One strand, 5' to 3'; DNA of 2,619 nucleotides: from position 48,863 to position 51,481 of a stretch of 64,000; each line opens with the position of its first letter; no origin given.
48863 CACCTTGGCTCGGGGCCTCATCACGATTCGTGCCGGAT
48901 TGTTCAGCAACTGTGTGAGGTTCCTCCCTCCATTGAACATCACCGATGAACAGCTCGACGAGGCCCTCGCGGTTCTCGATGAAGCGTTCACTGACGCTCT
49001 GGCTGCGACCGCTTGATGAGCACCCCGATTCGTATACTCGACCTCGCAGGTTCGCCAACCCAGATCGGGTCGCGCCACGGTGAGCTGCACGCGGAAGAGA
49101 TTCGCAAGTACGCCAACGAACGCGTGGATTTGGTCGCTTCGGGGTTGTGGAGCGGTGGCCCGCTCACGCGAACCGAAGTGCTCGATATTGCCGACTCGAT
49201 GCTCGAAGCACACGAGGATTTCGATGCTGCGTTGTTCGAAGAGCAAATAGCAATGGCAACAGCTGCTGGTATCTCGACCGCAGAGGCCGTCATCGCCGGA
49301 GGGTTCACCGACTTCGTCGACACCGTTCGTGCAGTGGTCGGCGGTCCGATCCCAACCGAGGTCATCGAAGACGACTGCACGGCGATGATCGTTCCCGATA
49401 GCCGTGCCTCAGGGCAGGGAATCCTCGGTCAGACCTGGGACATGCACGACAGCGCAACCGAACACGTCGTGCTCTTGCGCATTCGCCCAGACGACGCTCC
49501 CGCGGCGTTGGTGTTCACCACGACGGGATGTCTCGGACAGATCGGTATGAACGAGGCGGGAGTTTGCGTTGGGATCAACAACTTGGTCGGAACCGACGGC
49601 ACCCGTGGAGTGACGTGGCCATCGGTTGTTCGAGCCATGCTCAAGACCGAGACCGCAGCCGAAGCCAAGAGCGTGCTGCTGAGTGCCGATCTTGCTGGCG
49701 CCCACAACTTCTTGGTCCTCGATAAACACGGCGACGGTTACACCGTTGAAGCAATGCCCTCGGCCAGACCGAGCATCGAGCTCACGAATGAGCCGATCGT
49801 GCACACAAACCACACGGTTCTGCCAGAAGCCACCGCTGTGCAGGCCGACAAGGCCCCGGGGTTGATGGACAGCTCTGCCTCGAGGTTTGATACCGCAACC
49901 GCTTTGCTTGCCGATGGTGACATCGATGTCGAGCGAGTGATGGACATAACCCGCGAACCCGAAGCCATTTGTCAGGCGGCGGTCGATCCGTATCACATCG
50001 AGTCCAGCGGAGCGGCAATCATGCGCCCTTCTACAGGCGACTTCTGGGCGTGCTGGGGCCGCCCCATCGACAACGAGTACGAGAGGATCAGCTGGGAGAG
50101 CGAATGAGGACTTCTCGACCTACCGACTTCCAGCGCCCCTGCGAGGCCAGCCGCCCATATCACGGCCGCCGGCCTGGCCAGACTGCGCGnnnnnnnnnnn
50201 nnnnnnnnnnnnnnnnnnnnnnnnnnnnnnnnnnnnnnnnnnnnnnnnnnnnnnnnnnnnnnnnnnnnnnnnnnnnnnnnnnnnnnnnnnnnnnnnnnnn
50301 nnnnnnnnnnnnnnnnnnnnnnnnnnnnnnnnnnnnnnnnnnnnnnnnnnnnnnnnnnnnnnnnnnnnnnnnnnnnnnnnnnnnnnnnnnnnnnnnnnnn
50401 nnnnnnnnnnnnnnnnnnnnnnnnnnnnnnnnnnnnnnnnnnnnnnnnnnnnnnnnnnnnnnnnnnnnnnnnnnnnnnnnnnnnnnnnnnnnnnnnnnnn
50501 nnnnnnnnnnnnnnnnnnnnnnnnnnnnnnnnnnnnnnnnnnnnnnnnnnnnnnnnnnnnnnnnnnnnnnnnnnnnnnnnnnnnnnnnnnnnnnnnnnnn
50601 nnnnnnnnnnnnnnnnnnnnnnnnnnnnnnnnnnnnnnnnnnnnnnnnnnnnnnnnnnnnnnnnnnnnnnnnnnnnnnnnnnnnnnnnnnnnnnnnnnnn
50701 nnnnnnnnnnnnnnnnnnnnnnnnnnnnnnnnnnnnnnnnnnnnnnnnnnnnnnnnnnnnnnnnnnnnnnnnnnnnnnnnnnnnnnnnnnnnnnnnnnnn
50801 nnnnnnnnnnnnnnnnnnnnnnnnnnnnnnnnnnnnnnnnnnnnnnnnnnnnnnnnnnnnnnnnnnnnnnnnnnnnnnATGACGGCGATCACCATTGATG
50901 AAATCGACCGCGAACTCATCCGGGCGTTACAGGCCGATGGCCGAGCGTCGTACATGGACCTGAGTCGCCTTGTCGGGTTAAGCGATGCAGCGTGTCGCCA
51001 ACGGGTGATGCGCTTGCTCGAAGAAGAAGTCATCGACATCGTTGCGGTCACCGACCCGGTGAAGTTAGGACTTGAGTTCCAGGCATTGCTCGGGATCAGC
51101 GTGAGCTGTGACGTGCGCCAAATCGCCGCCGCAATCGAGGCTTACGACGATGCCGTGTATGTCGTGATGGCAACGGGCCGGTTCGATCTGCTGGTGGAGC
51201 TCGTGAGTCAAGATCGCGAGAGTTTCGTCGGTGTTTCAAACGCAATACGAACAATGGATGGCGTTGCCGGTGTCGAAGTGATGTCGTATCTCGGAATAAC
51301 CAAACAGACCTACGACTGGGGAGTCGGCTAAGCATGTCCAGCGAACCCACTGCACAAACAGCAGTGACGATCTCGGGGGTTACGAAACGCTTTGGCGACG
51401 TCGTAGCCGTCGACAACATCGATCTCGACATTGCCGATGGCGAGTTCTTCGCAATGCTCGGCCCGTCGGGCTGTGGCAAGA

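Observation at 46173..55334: Polyamine cluster with a GNAT plus C45 amidohydrolase pair: possible acyl-on/acyl-off catabolic route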

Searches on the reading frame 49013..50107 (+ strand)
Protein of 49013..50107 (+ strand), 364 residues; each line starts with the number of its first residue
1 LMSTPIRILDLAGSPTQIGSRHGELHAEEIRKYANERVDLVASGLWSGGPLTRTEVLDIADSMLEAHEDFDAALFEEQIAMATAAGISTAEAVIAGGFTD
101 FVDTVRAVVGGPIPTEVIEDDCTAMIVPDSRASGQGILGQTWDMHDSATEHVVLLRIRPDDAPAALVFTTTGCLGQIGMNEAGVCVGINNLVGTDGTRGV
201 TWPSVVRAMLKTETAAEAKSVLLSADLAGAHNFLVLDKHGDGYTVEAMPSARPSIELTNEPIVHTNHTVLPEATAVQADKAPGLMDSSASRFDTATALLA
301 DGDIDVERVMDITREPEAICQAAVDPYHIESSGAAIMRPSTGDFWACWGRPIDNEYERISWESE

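Call 3: search_protein_families(library=pfam, proteins=[window:49013-50107:+])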
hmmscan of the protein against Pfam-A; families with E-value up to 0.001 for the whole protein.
window:49013-50107:+ (364 aa): 1 family
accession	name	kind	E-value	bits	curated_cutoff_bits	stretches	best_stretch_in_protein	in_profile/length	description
PF03417.21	AAT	-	1.2e-19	71.3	23.2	1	134-351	6-223/225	Acyl-coenzyme A:6-aminopenicillanic acid acyl-transferase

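Call 4: search_protein_families(library=ncbifam, proteins=[window:49013-50107:+])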
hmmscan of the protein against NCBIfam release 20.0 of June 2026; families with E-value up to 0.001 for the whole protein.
window:49013-50107:+ (364 aa): 1 family
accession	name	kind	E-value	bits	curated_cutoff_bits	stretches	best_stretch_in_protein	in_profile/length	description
NF040521.1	C45_proenzyme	subfamily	1.1e-55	189.2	85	1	13-342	2-311/313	C45 family autoproteolytic acyltransferase/hydrolase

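Call 12: find_homologous_proteins(query=window:49016-50107:+)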
Query window:49016-50107:+ (363 aa): 1845 proteins with E <= 0.001 among 8000 candidates; the best 120 are listed.
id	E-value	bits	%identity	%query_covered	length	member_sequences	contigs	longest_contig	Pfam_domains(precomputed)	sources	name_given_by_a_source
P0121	3.7e-238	808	100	100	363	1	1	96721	PF03417.22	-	-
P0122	7.6e-227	771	94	100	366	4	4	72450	PF03417.22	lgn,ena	-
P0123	2.5e-211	720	88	100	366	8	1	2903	PF03417.22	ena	-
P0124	2.5e-207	706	85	100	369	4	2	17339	PF03417.22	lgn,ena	-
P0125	2.4e-206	703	85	100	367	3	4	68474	PF03417.22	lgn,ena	-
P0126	3.6e-203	693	83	99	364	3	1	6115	PF03417.22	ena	-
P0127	4.2e-199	679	82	99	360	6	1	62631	PF03417.22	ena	-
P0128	1.8e-197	674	81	99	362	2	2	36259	PF03417.22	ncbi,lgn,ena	-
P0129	3.2e-196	670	81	98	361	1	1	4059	PF03417.22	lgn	-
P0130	3.4e-184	630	78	98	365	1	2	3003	PF03417.22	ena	-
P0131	5.4e-183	626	75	99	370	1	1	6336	PF03417.22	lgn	-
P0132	1.9e-181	621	76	98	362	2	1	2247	PF03417.22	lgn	-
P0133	5.4e-181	620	76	99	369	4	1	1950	PF03417.22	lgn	-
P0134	1.1e-180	619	75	98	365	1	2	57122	PF03417.22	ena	-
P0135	1.7e-180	618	75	98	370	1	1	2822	PF03417.22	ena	-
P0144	1.1e-175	602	73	99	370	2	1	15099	PF03417.22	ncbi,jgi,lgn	ncbi:MAG: isopenicillin-N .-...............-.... protein [Verrucomicrobiales bacterium]|jgi:isopenic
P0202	2.7e-159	548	70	98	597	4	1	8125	PF03417.22,PF00583.32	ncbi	ncbi:MAG: C45 family autoproteolytic acyltransferase/hydrolase [Actinomycetota bacterium]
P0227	4.4e-157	541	66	99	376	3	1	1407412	PF03417.22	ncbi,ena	-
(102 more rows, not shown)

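Call 15: search_solved_structures(query=window:49016-50107:+, max_evalue=1, show_alignments=2)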
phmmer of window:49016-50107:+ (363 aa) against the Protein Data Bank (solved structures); distinct sequences matched with E-value up to 1: 2.
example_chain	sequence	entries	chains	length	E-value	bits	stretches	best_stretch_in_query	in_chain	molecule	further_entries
2x1d_A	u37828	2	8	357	2.4e-12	50.2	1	11-272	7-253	ACYL-COENZYME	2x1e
2x1c_A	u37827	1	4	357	5e-12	49.2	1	12-272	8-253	ACYL-COENZYME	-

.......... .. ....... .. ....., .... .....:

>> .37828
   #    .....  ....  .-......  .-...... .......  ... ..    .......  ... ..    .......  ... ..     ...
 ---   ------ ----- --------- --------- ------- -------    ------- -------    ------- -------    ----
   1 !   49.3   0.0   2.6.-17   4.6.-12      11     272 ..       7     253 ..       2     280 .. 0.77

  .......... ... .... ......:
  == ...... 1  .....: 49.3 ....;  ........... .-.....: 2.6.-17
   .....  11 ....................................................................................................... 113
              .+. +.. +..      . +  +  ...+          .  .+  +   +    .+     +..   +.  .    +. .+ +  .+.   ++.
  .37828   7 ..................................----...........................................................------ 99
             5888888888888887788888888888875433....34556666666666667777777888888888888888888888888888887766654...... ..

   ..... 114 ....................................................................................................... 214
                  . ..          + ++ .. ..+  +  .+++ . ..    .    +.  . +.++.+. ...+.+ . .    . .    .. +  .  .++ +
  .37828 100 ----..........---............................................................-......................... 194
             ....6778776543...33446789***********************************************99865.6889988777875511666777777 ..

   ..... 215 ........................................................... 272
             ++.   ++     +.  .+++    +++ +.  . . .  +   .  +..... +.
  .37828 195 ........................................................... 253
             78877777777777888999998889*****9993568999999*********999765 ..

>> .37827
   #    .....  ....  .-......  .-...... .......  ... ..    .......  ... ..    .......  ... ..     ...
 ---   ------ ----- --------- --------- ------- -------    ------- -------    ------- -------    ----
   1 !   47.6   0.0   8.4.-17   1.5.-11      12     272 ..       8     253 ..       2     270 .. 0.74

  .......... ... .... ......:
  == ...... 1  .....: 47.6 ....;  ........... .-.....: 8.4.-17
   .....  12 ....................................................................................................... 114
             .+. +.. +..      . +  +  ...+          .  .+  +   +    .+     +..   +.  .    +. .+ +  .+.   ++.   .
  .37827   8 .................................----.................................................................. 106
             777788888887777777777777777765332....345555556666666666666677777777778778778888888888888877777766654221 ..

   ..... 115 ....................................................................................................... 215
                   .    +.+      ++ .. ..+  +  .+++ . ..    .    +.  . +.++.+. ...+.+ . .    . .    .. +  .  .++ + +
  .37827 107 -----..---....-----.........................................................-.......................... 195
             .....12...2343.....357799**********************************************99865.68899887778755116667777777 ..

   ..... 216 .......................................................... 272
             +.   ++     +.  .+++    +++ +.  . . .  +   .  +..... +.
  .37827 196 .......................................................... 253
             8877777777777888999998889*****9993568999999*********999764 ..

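Call 17: find_encoding_contigs(protein=P0202, flank=10000, max_places=3)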
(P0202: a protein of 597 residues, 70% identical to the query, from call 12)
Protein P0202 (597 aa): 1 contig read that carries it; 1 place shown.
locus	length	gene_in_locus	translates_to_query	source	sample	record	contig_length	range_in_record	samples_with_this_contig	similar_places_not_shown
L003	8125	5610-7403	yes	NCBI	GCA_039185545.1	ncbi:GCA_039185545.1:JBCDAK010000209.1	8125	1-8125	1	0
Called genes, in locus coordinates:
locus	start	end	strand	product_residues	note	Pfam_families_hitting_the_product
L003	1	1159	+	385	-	PF00501:AMP-binding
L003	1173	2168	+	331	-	PF01073:3Beta_HSD, PF01370:Epimerase, PF02719:Polysacc_synt_2 (faint), PF04321:RmlD_sub_bind, PF13460:NAD_binding_10, PF16363:GDP_Man_Dehyd, PF07993:NAD_binding_4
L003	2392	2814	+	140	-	PF00027:cNMP_binding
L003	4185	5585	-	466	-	PF01946:Thi4 (weak), PF01266:DAO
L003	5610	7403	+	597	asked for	PF03417:AAT, PF00583:Acetyltransf_1 (weak)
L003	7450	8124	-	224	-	PF00378:ECH_1, PF16113:ECH_2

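Call 18: find_encoding_contigs(protein=P0227, flank=10000, max_places=2)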
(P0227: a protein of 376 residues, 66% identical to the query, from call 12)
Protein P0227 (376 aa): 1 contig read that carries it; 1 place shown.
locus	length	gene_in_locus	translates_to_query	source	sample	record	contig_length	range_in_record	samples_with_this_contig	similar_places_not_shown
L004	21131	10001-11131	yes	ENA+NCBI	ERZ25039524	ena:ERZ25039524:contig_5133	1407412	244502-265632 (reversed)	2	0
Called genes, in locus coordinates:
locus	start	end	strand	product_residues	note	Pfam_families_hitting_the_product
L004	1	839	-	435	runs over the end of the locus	PF00275:EPSP_synthase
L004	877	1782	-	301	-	-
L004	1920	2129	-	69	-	-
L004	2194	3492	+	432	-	PF01987:AIM24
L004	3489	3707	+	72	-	-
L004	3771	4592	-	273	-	PF09296:NUDIX-like, PF09297:Zn_ribbon_NUD, PF00293:NUDIX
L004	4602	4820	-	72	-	-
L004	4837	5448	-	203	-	-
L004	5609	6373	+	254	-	PF01263:Aldose_epim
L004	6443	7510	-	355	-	PF00296:Bac_luciferase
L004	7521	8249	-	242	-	PF01329:Pterin_4a, PF18029:Glyoxalase_6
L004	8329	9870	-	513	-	PF01266:DAO, PF01946:Thi4 (weak), PF07992:Pyr_redox_2 (faint), PF13450:NAD_binding_8 (faint)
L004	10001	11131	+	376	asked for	PF03417:AAT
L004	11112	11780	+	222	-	PF00583:Acetyltransf_1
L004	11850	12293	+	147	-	PF13404:HTH_AsnC-type, PF13412:HTH_24, PF01037:AsnC_trans_reg, PF22482:AsnC_trans_reg_3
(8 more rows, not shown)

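Call 19: find_encoding_contigs(protein=P0144, flank=10000, max_places=2)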
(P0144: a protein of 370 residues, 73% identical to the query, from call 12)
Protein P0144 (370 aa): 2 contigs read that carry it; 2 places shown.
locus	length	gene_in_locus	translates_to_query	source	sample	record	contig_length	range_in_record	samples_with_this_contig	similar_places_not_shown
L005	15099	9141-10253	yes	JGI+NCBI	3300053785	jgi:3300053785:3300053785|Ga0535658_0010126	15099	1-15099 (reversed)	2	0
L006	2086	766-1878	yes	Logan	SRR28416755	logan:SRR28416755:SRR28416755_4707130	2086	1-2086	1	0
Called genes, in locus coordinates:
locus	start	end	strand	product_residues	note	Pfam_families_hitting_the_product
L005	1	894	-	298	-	PF00999:Na_H_Exchanger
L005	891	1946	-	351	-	-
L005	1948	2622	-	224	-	PF00702:Hydrolase, PF13419:HAD_2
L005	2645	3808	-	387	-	PF00083:Sugar_tr (weak), PF06609:TRI12, PF07690:MFS_1, PF13347:MFS_2 (weak)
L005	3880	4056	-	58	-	-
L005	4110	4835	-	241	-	PF01323:DSBA (weak), PF22234:Rv2466c-like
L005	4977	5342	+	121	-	-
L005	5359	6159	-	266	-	PF02585:PIG-L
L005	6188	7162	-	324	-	PF13367:PrsW-protease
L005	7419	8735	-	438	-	PF01979:Amidohydro_1, PF07969:Amidohydro_3 (weak)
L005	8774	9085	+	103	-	-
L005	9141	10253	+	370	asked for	PF03417:AAT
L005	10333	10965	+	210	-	PF00583:Acetyltransf_1 (weak)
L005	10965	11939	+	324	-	PF00491:Arginase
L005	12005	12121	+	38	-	-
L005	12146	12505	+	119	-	PF00583:Acetyltransf_1, PF13673:Acetyltransf_10, PF13508:Acetyltransf_7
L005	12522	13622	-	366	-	-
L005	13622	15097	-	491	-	PF03062:MBOAT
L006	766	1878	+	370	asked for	PF03417:AAT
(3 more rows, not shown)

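Call 34: search_protein_families(library=ncbifam, proteins=[L005:10965-11939:+], max_evalue=1e-10)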
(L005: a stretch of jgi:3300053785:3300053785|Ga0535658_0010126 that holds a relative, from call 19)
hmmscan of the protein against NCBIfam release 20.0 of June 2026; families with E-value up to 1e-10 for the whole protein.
L005:10965-11939:+ (324 aa): 4 families
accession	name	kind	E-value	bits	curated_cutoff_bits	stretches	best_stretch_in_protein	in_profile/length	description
NF002564.0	PRK02190.1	subfamily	1.7e-136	454.4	302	1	13-313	3-304/307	agmatinase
TIGR01230.1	agmatinase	equivalog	6e-78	262.2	174.3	1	39-307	9-273/275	agmatinase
TIGR01227.1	hutG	equivalog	1.8e-32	112.8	229.15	1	38-307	30-306/307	formimidoylglutamase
TIGR01229.1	rocF_arginase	equivalog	1.4e-21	77.1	227.6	1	114-301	72-287/300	arginase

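Call 71: predict_structure(alignment_id=A3)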
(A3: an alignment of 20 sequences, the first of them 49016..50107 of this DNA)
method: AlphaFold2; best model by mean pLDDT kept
length: 363 residues; sequences in the alignment: 20
mean_pLDDT: 88.4   pTM: 0.91
mean pLDDT of the five models: 88.4, 88.1, 87.2, 82.3, 78.3
residues with pLDDT >= 90: 220; 70-90: 113; 50-70: 28; < 50: 2
segments of 3 or more residues with pLDDT < 50: none
pLDDT, mean of each block of 10 residues (from residue 1): 77 96 89 88 79 95 96 95 95 87 82 62 94 95 65 89 84 75 93 86 94 98 94 97 95 96 92 88 87 94 95 85 74 92 90 90 73
secondary structure, 60 per line:
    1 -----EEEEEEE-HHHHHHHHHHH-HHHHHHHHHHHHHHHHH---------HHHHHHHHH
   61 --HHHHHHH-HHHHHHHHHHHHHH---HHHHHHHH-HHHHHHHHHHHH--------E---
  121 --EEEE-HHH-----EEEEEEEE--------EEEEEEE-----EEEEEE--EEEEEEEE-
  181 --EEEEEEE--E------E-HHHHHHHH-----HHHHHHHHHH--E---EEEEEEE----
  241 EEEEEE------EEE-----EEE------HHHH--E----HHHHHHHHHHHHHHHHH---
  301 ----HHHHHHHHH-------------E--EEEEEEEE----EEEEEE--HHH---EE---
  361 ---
elements in order: E6-12 H14-24 H26-42 H52-60 H63-69 H71-84 H88-95 H97-108 E123-126 E136-143 E152-158 E164-169 E172-179 E183-189 H201-208 H214-223 E230-236 E241-246 E253-255 E261-263 H270-273 H281-297 H305-313 E330-337 E342-347

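Call 74: fold_search(model_id=the predicted structure, library=pdb)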
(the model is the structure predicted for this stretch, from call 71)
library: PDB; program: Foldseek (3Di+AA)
matches with E <= 10: 517; with E <= 0.001: 104
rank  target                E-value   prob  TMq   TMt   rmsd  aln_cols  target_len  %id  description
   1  2x1c_A                2.7e-21  1.00  0.83  0.85   3.0       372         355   22  The crystal structure of precursor acyl coenzyme A:isopenicillin N acyltransferase from Penicillium chrysogenum (released 2010-03-09)
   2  2x1c_B                3.4e-20  1.00  0.82  0.84   3.2       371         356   21  The crystal structure of precursor acyl coenzyme A:isopenicillin N acyltransferase from Penicillium chrysogenum (released 2010-03-09)
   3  2x1d_A                4.4e-20  1.00  0.83  0.85   2.7       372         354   22  The crystal structure of mature acyl coenzyme A:isopenicillin N acyltransferase from Penicillium chrysogenum (released 2010-03-09)
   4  2x1d_B                9.6e-19  1.00  0.81  0.83   3.3       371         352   21  The crystal structure of mature acyl coenzyme A:isopenicillin N acyltransferase from Penicillium chrysogenum (released 2010-03-09)
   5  2x1e_C                1.0e-18  1.00  0.80  0.83   3.3       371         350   22  The crystal structure of mature acyl coenzyme A:isopenicillin N acyltransferase from Penicillium chrysogenum in comple (released 2010-03-09)
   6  2x1d_C                1.1e-18  1.00  0.80  0.83   3.4       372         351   22  The crystal structure of mature acyl coenzyme A:isopenicillin N acyltransferase from Penicillium chrysogenum (released 2010-03-09)
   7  2x1d_D                2.2e-18  1.00  0.80  0.83   3.4       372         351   22  The crystal structure of mature acyl coenzyme A:isopenicillin N acyltransferase from Penicillium chrysogenum (released 2010-03-09)
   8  5u81_A                4.4e-12  1.00  0.65  0.64   5.1       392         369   12  Acid ceramidase (ASAH1, aCDase) from naked mole rat, Cys143Ala, uncleaved (released 2018-03-28)
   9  5u84_B                4.4e-12  1.00  0.65  0.67   5.2       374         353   13  Acid ceramidase (ASAH1, aCDase) from common minke whale, Cys143Ala, uncleaved (released 2018-03-28)
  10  5u84_A                1.3e-11  1.00  0.64  0.66   5.4       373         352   13  Acid ceramidase (ASAH1, aCDase) from common minke whale, Cys143Ala, uncleaved (released 2018-03-28)
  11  6dxw_A                2.6e-10  1.00  0.65  0.71   4.7       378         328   13  Human N-acylethanolamine-hydrolyzing acid amidase (NAAA) precursor (C126A) (released 2018-09-26)
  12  5imh_A                2.1e-09  1.00  0.45  0.36   8.4       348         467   11  D31P mutant of C69-family cysteine dipeptidase from Lactobacillus farciminis (released 2017-03-15)
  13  3gvz_A                1.9e-08  1.00  0.50  0.69   4.2       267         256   16  Crystal structure of the protein CV2077 from Chromobacterium violaceum. Northeast Structural Genomics Consortium Targe (released 2009-04-14)
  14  3fgw_A                3.0e-08  1.00  0.65  0.47   6.5       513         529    9  One chain form of the 66.3 kDa protein (released 2009-09-15)
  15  5img_A                5.8e-08  1.00  0.44  0.35   9.7       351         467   11  C9A mutant of C69-family cysteine dipeptidase from Lactobacillus farciminis (released 2017-03-15)
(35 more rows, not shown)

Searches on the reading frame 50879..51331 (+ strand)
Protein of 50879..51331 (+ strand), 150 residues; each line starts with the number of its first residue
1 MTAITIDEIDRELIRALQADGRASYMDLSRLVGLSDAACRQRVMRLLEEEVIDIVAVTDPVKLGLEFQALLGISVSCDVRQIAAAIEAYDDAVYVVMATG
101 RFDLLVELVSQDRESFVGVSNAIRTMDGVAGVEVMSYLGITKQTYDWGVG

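Call 3: search_protein_families(library=pfam, proteins=[window:50879-51331:+])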
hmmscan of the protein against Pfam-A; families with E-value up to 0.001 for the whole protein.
window:50879-51331:+ (150 aa): 3 families
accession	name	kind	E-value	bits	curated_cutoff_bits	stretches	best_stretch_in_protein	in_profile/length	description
PF13404.12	HTH_AsnC-type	-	3.7e-15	55.9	27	1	6-46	1-41/42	AsnC-type helix-turn-helix domain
PF13412.12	HTH_24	-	1.6e-12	47.2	21.9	1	6-52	1-47/48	Winged helix-turn-helix DNA-binding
PF01037.27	AsnC_trans_reg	-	5.2e-07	29.9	25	1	78-135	9-68/73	Lrp/AsnC ligand binding domain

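Call 4: search_protein_families(library=ncbifam, proteins=[window:50879-51331:+])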
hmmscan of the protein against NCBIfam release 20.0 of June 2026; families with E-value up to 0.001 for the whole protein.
window:50879-51331:+ (150 aa): 7 families
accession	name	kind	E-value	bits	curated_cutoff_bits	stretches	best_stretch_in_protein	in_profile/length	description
NF040947.1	trans_reg_LysM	equivalog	1.5e-15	57.2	180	1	6-135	1-130/136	HTH-type transcriptional regulator LysM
NF053758.1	ChrTpTrnRegChrS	equivalog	1.9e-15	57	250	1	3-134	9-143/158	chromate efflux transcriptional regulator ChrS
NF008370.0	PRK11169.1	equivalog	4e-13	49.4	233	1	5-112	11-123/164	leucine-responsive transcriptional regulator Lrp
NF040820.1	trans_reg_LrpA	equivalog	1.4e-12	47.7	250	1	6-132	2-131/141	HTH-type transcriptional regulator LrpA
NF008384.0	PRK11179.1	equivalog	1.2e-11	44.6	227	1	3-135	4-140/153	transcriptional regulator AsnC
NF041395.1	TranRegLrpA1_Halo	equivalog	4.4e-09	36.5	250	1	9-132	6-132/142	HTH-type transcriptional regulator LrpA1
NF041396.1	TranRegLrp_Halo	equivalog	6.4e-07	29.3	190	1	5-105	2-104/149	HTH-type transcriptional regulator Lrp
